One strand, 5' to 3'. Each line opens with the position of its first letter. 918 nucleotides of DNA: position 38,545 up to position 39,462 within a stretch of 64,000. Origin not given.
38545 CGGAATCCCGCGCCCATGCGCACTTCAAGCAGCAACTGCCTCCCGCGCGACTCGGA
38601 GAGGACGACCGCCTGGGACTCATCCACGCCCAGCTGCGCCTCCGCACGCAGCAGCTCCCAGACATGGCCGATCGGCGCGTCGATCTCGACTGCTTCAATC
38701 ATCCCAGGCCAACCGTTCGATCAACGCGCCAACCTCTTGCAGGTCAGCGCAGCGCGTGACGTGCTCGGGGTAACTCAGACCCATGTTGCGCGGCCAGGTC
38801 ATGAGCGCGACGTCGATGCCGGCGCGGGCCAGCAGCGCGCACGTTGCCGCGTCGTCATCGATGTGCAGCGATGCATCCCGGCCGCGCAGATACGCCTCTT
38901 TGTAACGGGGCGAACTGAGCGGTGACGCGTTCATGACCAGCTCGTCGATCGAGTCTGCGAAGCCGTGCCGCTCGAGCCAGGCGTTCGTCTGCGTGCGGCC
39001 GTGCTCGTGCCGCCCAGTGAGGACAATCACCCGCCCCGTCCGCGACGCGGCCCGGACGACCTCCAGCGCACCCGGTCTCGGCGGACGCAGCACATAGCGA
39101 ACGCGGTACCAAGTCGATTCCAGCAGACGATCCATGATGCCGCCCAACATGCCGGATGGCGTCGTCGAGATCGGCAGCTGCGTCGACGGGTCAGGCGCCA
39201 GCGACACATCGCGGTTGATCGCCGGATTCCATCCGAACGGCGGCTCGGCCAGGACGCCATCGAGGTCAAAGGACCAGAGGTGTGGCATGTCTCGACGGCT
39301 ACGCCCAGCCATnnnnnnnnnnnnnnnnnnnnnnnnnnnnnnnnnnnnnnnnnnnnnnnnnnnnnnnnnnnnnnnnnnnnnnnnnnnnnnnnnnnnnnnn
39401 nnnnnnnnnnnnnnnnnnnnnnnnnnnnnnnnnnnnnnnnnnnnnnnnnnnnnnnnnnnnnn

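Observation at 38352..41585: Candidate sphingoid-base/aminolipid operon: Spt-like alpha-oxoamine synthase + CerR-like NAD reductase + HAD phosphatase + START-fold lipid binder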

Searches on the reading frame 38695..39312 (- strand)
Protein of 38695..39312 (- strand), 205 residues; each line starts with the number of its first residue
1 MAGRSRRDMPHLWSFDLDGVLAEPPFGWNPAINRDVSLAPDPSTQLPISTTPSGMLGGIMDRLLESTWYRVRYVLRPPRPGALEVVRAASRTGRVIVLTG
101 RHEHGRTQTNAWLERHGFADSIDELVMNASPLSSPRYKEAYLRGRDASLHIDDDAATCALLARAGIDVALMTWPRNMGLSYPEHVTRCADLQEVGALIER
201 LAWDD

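Call 4: search_protein_families(library=pfam, proteins=[window:38695-39312:-])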
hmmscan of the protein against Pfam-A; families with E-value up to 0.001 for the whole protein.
window:38695-39312:- (205 aa): 1 family
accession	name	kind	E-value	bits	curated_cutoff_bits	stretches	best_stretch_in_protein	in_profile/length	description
PF24694.1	LNS2_PITM1-3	-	0.00028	21.3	27.7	1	79-143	23-87/124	PITM 1-3, LNS2 domain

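Call 5: search_protein_families(library=ncbifam, proteins=[window:38695-39312:-], max_evalue=0.01)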
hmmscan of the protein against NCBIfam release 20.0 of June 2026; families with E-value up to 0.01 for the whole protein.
window:38695-39312:- (205 aa): 0 families

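Call 11: search_solved_structures(query=window:38695-39312:-, max_evalue=10)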
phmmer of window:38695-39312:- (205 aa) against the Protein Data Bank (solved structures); distinct sequences matched with E-value up to 10: 2.
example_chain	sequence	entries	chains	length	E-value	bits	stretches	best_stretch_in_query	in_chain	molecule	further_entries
9jtz_A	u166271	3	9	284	0.31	14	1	79-122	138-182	Membrane-associated phosphatidylinositol transfer protein 1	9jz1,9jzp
3jtj_A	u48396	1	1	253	0.71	12.8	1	55-129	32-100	3-deoxy-manno-octulosonate cytidylyltransferase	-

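Call 31: find_homologous_proteins(query=window:38695-39312:-, max_evalue=0.001)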
Query window:38695-39312:- (205 aa): 139 proteins with E <= 0.001 among 1861 candidates; the best 120 are listed.
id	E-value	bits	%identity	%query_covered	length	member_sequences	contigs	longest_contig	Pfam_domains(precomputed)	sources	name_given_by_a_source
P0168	4.9e-129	446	99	96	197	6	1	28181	-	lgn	-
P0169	1.2e-107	377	88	94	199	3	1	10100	-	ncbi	-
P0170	1.2e-89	318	75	96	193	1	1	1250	-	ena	-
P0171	4.0e-83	296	71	96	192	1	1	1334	-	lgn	-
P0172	1.2e-80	288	67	96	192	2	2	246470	-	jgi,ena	-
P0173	8.9e-80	285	67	96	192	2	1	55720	-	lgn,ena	-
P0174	1.2e-79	285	68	96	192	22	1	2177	-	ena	-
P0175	1.3e-79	285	67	96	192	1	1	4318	-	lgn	-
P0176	1.4e-79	285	69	96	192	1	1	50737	-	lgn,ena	-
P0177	1.6e-79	285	70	95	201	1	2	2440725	-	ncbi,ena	-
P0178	2.0e-79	284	69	96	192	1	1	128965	-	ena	-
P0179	2.2e-79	284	68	96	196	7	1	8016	-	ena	-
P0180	2.5e-79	284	67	96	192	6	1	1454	-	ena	-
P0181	2.8e-79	284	66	96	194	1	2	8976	-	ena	-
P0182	3.2e-79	284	69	96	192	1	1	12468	-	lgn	-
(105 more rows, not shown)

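Call 41: predict_structure(alignment_id=A2)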
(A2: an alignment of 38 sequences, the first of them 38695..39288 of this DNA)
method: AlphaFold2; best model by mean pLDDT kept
length: 197 residues; sequences in the alignment: 38
mean_pLDDT: 91.7   pTM: 0.88
mean pLDDT of the five models: 91.7, 90.9, 90.5, 90.0, 90.0
residues with pLDDT >= 90: 152; 70-90: 35; 50-70: 9; < 50: 1
segments of 3 or more residues with pLDDT < 50: none
pLDDT, mean of each block of 10 residues (from residue 1): 94 89 93 91 58 76 81 98 98 92 96 97 95 95 98 98 95 98 98 94
secondary structure, 60 per line:
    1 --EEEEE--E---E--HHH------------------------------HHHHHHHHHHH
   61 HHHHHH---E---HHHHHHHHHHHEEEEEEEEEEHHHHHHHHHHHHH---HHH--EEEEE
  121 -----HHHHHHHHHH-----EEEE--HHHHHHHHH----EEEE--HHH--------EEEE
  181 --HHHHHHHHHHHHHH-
elements in order: E3-7 H50-66 H74-84 E85-94 H95-107 E116-120 H126-135 E141-144 H147-155 E160-163 E177-180 H183-196

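Call 45: fold_search(model_id=the predicted structure, library=pdb)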
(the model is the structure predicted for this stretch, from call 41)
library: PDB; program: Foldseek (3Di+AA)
matches with E <= 10: 1164; with E <= 0.001: 66
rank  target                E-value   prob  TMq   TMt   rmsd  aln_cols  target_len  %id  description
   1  1q92                  3.3e-06  1.00  0.58  0.58   9.2       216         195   17  Crystal structure of human mitochondrial deoxyribonucleotidase in complex with the inhibitor PMcP-U (released 2004-04-20)
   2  1z4i                  3.5e-06  1.00  0.57  0.58   9.0       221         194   16  Structure of the D41N variant of the human mitochondrial deoxyribonucleotidase in complex with deoxyribouridine 5'-monop (released 2005-07-26)
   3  6g2m                  4.0e-06  1.00  0.57  0.57   9.8       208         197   18  Crystal structure of human mitochondrial 5'(3')-deoxyribonucleotidase in complex with the inhibitor PB-PAU (released 2018-07-11)
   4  2ybd                  5.1e-06  1.00  0.55  0.55  14.3       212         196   21  Crystal structure of probable had family hydrolase from pseudomonas fluorescens pf-5 with bound phosphate (released 2011-03-16)
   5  3bwv_A                1.1e-05  1.00  0.57  0.67  10.6       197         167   17  Crystal structure of deoxyribonucleotidase-like protein (NP_764060.1) from Staphylococcus epidermidis ATCC 12228 at 1. (released 2008-01-22)
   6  3m9l                  1.3e-05  1.00  0.55  0.54  16.0       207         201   21  Crystal structure of probable had family hydrolase from pseudomonas fluorescens pf-5 (released 2010-04-07)
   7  3ib6_A                2.0e-05  1.00  0.59  0.64   7.0       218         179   13  Crystal structure of an uncharacterized protein from Listeria monocytogenes serotype 4b (released 2009-07-28)
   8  2ah5                  2.1e-05  1.00  0.59  0.56  10.1       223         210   14  Hydrolase, haloacid dehalogenase-like family protein SP0104 from Streptococcus pneumoniae (released 2005-09-27)
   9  2pke_B                2.4e-05  1.00  0.57  0.50  12.6       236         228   13  Crystal structure of haloacid delahogenase-like family hydrolase (NP_639141.1) from Xanthomonas campestris at 1.81 A r (released 2007-05-08)
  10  2i7d_A                3.1e-05  1.00  0.57  0.58   9.5       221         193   17  Structure of Human cytosolic deoxyribonucleotidase in complex with deoxyuridine, AlF4 and Mg2+ (released 2007-10-30)
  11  2go7_A                3.7e-05  1.00  0.57  0.55  10.7       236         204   13  CRYSTAL STRUCTURE OF A HYDROLASE FROM HALOACID DEHALOGENASE-LIKE FAMILY (SP_2064) FROM STREPTOCOCCUS PNEUMONIAE TIGR4  (released 2006-05-23)
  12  2go7_B                4.7e-05  1.00  0.57  0.56  12.3       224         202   14  CRYSTAL STRUCTURE OF A HYDROLASE FROM HALOACID DEHALOGENASE-LIKE FAMILY (SP_2064) FROM STREPTOCOCCUS PNEUMONIAE TIGR4  (released 2006-05-23)
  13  4knw_A                4.7e-05  1.00  0.56  0.47  12.6       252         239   12  The crystal structure of human HDHD4 IN COMPLEX WITH MAGNESIUM AND THE PHOSPHATE MIMETIC VANADATE (released 2013-06-26)
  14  3bwv_B                5.3e-05  1.00  0.54  0.63  10.8       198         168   18  Crystal structure of deoxyribonucleotidase-like protein (NP_764060.1) from Staphylococcus epidermidis ATCC 12228 at 1. (released 2008-01-22)
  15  3e58_A                6.0e-05  1.00  0.57  0.53   9.9       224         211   16  Crystal structure of putative beta-phosphoglucomutase from Streptococcus thermophilus (released 2008-08-26)
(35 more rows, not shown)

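Call 58: search_protein_families(library=pfam, alignment_id=A2, max_evalue=1)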
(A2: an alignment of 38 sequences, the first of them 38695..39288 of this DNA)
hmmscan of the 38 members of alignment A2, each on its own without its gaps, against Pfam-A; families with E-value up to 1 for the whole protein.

A. member 1, window:38695-39288:- (197 aa): 3 families
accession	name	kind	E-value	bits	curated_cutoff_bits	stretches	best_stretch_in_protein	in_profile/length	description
PF24694.1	LNS2_PITM1-3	-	0.00026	21.4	27.7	1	71-135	23-87/124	PITM 1-3, LNS2 domain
PF00702.32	Hydrolase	-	0.0075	17.1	26.4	1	62-116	89-146/191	haloacid dehalogenase-like hydrolase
PF03767.20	Acid_phosphat_B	-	0.0097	15.9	27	1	69-131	120-185/230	HAD superfamily, subfamily IIIB (Acid phosphatase)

B. families by the number of members that match (of 38 scanned): 24 families
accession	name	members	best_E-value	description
PF24694.1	LNS2_PITM1-3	38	6.2e-06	PITM 1-3, LNS2 domain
PF03767.20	Acid_phosphat_B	27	0.0018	HAD superfamily, subfamily IIIB (Acid phosphatase)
PF12710.13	HAD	17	0.001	haloacid dehalogenase-like hydrolase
PF00702.32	Hydrolase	15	0.0047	haloacid dehalogenase-like hydrolase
PF25109.1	HAD_PNKP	12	0.058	Polynucleotide kinase PNKP phosphatase domain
PF18143.6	HAD_SAK_2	7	0.0087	HAD domain in Swiss Army Knife RNA repair proteins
PF13344.12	Hydrolase_6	7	0.058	Haloacid dehalogenase-like hydrolase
PF06941.18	NT5C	4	0.0029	5' nucleotidase, deoxy (Pyrimidine), cytosolic type C protein (NT5C)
PF13607.11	Succ_CoA_lig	4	0.22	Succinyl-CoA ligase like flavodoxin domain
PF07737.17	ATLF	3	0.032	Anthrax toxin lethal factor, N- and C-terminal domain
PF13559.11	DUF4129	2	0.014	Domain of unknown function (DUF4129)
PF13439.12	Glyco_transf_4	2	0.046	Glycosyltransferase Family 4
PF18016.8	SAM_3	2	0.22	SAM domain (Sterile alpha motif)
PF13641.12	Glyco_tranf_2_3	1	0.032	Glycosyltransferase like family 2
PF07336.16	ABATE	1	0.038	Putative stress-induced transcription regulator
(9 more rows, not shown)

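Call 79: search_protein_representatives(alignment_id=A2)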
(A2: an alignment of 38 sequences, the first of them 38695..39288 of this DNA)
Query: 38 sequences, 194 profile positions. Proteins with E-value up to 0.001 (for the whole library): 420; up to 1e-10: 45; up to 1e-30: 8. The best 150 are listed.
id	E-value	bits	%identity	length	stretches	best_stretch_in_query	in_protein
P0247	7.8e-88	309.5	-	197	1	3-190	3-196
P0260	1.1e-85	302.5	-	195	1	2-192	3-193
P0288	1.5e-44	168.2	-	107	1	88-194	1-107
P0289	1.2e-42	162.1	-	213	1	4-189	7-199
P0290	4.9e-38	147.0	-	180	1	21-187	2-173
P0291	1.1e-35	139.4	-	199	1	3-189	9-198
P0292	1.7e-31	125.7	-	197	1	8-188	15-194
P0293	2.2e-31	125.3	-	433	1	3-127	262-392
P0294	1.9e-30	122.3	-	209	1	7-188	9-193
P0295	4.3e-30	121.1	-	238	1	3-189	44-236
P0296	1.0e-29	119.9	-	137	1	59-187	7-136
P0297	3.9e-29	118.0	-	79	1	116-192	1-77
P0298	4.3e-29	117.8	-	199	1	5-188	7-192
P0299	4.5e-29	117.8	-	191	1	8-188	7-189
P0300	2.2e-27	112.3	-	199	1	8-189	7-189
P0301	1.6e-26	109.5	-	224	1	3-191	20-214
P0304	7.4e-25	104.0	-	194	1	4-188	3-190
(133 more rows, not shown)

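Call 81: find_encoding_contigs(protein=P0295, flank=8000, max_places=4)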
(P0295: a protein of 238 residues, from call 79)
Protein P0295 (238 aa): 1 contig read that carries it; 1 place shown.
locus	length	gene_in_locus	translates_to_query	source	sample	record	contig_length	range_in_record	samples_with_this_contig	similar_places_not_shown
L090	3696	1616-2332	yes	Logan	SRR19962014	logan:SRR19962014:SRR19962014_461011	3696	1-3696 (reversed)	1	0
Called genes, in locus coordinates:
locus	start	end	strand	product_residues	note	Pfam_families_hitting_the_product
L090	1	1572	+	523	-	?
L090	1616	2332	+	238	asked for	-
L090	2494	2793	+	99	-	-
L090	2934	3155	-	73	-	PF00313:CSD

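Call 82: find_encoding_contigs(protein=P0292, flank=8000, max_places=3)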
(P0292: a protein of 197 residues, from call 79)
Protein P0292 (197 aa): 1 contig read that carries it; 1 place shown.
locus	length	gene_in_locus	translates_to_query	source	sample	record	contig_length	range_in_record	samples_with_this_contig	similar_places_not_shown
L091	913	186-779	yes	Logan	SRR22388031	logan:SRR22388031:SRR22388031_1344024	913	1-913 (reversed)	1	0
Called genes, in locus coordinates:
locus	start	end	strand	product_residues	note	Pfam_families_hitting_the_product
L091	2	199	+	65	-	?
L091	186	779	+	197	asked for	-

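Call 83: find_encoding_contigs(protein=P0289, flank=8000, max_places=3)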
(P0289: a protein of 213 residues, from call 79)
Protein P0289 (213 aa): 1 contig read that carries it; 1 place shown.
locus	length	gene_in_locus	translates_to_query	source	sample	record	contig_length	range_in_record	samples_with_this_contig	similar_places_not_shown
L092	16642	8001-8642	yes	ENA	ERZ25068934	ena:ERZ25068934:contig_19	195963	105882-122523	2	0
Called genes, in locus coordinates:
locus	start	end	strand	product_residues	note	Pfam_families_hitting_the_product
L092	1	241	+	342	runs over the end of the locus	PF18152:DAHP_snth_FXD, PF00793:DAHP_synth_1, PF03102:NeuB (weak)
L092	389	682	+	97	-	PF02597:ThiS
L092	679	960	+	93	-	PF00378:ECH_1, PF16113:ECH_2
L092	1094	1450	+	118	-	PF00378:ECH_1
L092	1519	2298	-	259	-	PF01476:LysM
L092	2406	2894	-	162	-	-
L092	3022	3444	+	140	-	PF08734:GYD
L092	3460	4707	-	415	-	-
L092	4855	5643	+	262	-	PF14378:PAP2_3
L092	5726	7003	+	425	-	PF00155:Aminotran_1_2, PF01212:Beta_elim_lyase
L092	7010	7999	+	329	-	PF00106:adh_short (weak), PF01073:3Beta_HSD, PF01370:Epimerase, PF04321:RmlD_sub_bind, PF05368:NmrA, PF13460:NAD_binding_10, PF16363:GDP_Man_Dehyd, PF07993:NAD_binding_4 (weak), +1 more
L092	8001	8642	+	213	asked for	-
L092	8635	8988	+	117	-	-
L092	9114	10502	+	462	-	PF13200:DUF4015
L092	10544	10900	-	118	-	PF09579:Spore_YtfJ (weak)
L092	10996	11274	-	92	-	-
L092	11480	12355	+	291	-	PF01370:Epimerase, PF04321:RmlD_sub_bind (weak), PF16363:GDP_Man_Dehyd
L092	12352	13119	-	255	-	PF01569:PAP2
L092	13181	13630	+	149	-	-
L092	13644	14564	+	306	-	PF00496:SBP_bac_5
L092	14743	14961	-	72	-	-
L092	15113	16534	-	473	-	PF00390:malic, PF03949:Malic_M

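Call 84: find_encoding_contigs(protein=P0291, flank=8000, max_places=3)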
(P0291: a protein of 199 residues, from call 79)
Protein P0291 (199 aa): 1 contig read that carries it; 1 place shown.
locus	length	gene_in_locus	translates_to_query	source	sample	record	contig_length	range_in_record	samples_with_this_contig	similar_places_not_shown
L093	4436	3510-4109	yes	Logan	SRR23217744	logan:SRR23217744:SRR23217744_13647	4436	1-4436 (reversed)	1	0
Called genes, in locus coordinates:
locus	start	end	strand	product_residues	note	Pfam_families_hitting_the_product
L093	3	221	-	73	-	?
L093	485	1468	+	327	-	PF11790:Glyco_hydro_cc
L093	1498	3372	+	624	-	PF13196:DUF4012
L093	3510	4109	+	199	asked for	-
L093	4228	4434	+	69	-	?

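Call 86: search_protein_families(library=pfam, proteins=[L092:4855-5643:+, L092:12352-13119:-, L092:3460-4707:-, L092:2406-2894:-, L092:13181-13630:+, L090:1-1572:+, L090:2494-2793:+, L092:8635-8988:+, L092:11480-12355:+], max_evalue=0.01)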
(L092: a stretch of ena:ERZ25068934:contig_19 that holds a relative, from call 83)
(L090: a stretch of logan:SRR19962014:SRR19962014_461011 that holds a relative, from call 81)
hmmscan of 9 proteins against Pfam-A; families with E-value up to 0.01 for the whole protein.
L092:4855-5643:+ (262 aa): 2 families
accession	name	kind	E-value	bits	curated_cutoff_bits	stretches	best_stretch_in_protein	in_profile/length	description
PF14378.12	PAP2_3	-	3e-36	125.4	27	1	49-225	3-189/190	PAP2 superfamily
PF01569.27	PAP2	-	0.00014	22.1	27.2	1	154-228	47-122/130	PAP2 superfamily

L092:12352-13119:- (255 aa): 1 family
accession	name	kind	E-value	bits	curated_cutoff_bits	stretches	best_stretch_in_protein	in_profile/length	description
PF01569.27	PAP2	-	4.3e-13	49.6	27.2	1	117-234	3-121/130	PAP2 superfamily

L092:3460-4707:- (415 aa): 1 family
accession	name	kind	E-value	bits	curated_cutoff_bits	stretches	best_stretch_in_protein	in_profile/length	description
PF04015.17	DUF362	-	0.002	18.6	24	1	62-193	21-150/200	Domain of unknown function (DUF362)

L092:2406-2894:- (162 aa): 0 families

L092:13181-13630:+ (149 aa): 0 families

L090:1-1572:+ (523 aa): 3 families
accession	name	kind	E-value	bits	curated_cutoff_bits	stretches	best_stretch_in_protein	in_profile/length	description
PF07470.19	Glyco_hydro_88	-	1.2e-06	28.2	26.6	1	48-153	33-120/352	Glycosyl Hydrolase Family 88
PF07221.17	GlcNAc_2-epim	-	0.00074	19.3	23.4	0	322-354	149-181/347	N-acylglucosamine 2-epimerase (GlcNAc 2-epimerase)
PF04967.18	HTH_10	-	0.0054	16.9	23.1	0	210-236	26-52/53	HTH DNA binding domain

L090:2494-2793:+ (99 aa): 1 family
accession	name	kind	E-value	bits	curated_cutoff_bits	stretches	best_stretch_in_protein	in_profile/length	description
PF07690.21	MFS_1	-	4.7e-05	22.9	33.4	1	2-80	94-172/347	Major Facilitator Superfamily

L092:8635-8988:+ (117 aa): 0 families

L092:11480-12355:+ (291 aa): 4 families
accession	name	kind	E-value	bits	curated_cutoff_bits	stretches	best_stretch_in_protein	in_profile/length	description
PF01370.27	Epimerase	-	1.3e-15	58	20.9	1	43-183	84-233/240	NAD dependent epimerase/dehydratase family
PF16363.11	GDP_Man_Dehyd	-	6.6e-08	32.8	27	1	44-191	96-255/332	GDP-mannose 4,6 dehydratase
PF04321.23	RmlD_sub_bind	-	2.5e-06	27.2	27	1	47-194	75-219/287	RmlD substrate binding domain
PF01073.25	3Beta_HSD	-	0.00017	21.2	22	1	9-182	49-236/280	3-beta hydroxysteroid dehydrogenase/isomerase family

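Call 87: search_solved_structures(query=L092:4855-5643:+, max_evalue=1)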
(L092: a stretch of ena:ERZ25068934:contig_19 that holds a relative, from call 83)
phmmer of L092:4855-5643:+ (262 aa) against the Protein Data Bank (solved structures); distinct sequences matched with E-value up to 1: 0.

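Call 89: find_encoding_contigs(protein=P0294, flank=8000, max_places=3)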
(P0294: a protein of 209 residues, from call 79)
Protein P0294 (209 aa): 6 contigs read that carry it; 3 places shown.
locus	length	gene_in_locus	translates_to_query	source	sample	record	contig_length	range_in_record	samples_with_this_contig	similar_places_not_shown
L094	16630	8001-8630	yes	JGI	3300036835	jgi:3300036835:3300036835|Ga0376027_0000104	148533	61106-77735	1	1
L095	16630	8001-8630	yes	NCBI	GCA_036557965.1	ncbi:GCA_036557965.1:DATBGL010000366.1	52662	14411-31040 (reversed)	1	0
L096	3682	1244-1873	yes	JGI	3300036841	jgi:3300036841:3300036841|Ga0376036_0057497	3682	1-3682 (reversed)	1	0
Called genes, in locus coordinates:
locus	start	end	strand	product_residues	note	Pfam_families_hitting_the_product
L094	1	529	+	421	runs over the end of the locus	PF07690:MFS_1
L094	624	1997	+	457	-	-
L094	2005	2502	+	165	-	PF00149:Metallophos (weak), PF12850:Metallophos_2 (weak)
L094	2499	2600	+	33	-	-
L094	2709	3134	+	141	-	-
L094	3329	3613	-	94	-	PF00708:Acylphosphatase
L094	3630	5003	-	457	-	PF02225:PA, PF05343:Peptidase_M42 (weak), PF04389:Peptidase_M28, PF01546:Peptidase_M20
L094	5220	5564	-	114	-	-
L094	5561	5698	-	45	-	-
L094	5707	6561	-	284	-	PF00763:THF_DHG_CYH, PF02882:THF_DHG_CYH_C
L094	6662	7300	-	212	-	PF04961:FTCD_C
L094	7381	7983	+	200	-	PF02245:Pur_DNA_glyco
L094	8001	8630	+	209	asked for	-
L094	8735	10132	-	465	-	PF13473:Cupredoxin_1, PF00127:Copper-bind (faint), PF14534:DUF4440 (weak), PF12680:SnoaL_2, PF07452:CHRD (weak)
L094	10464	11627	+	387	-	PF04851:ResIII (weak), PF00270:DEAD, PF00271:Helicase_C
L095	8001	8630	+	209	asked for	-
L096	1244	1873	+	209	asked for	-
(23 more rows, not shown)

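Call 90: find_encoding_contigs(protein=P0301, flank=8000, max_places=3)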
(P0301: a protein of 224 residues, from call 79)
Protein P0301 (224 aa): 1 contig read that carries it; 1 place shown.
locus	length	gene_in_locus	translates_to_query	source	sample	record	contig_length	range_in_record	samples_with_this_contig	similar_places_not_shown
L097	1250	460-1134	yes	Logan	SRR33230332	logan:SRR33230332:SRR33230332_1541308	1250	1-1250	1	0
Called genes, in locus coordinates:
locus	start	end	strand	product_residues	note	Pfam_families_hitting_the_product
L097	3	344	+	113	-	?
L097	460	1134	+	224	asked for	-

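Call 91: find_encoding_contigs(protein=P0298, flank=8000, max_places=3)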
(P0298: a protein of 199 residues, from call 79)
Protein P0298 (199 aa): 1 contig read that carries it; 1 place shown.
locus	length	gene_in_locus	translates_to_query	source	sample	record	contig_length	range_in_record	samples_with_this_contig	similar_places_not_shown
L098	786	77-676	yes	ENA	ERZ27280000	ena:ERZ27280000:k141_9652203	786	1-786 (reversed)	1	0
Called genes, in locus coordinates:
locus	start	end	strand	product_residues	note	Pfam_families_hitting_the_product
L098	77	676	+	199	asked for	-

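Call 92: find_encoding_contigs(protein=P0304, flank=8000, max_places=3)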
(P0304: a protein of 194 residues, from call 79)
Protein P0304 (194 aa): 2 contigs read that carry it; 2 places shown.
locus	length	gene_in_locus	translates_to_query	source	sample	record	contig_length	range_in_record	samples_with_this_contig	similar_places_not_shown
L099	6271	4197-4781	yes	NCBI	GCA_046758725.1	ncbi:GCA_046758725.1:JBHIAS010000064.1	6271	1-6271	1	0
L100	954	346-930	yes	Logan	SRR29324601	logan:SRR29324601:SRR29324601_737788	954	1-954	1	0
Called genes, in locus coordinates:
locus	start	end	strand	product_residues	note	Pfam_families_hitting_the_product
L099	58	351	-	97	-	-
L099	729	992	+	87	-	-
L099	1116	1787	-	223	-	-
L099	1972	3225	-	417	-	PF00091:Tubulin, PF12327:FtsZ_C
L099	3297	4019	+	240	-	-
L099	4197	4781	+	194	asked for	-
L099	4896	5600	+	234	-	PF00483:NTP_transferase, PF12804:NTP_transf_3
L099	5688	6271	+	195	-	PF01370:Epimerase (weak), PF07993:NAD_binding_4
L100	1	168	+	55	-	?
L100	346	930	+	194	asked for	-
